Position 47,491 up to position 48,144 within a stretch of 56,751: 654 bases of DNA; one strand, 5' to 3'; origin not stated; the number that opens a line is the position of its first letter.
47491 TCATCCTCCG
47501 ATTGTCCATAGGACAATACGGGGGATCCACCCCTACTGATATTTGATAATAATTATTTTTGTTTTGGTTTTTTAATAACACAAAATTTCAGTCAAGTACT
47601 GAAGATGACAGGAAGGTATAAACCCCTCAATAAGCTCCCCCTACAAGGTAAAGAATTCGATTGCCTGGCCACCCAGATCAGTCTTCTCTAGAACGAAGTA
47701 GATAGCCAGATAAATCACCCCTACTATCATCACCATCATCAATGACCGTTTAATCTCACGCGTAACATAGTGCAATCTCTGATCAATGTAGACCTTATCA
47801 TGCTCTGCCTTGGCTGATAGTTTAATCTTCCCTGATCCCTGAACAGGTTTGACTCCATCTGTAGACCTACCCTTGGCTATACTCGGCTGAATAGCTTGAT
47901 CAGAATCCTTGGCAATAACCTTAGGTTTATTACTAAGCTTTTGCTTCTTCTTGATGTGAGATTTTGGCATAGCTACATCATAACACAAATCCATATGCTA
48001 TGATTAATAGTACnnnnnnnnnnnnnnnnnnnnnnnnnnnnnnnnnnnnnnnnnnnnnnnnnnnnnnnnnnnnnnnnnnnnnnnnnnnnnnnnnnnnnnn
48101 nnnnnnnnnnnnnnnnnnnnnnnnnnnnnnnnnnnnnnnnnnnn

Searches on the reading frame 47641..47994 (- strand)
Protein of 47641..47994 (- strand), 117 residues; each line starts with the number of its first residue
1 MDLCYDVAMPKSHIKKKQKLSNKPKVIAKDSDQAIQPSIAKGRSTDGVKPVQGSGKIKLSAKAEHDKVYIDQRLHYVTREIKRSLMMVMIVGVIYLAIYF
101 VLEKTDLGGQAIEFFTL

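Call 4: search_protein_families(library=pfam, proteins=[window:47641-47994:-], max_evalue=0.01)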
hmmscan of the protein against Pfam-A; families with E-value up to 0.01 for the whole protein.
window:47641-47994:- (117 aa): 0 families

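Call 5: search_protein_families(library=ncbifam, proteins=[window:47641-47994:-], max_evalue=0.01)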
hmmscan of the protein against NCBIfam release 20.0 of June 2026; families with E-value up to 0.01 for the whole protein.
window:47641-47994:- (117 aa): 1 family
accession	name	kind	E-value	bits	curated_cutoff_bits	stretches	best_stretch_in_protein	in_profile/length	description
NF041554.1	SA1362_fam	subfamily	0.0058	16.7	42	1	82-104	29-51/70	SA1362 family protein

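Call 78: search_protein_families(library=pfam, proteins=[window:47641-47994:-], max_evalue=0.001)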
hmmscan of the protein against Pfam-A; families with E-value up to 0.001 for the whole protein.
window:47641-47994:- (117 aa): 0 families
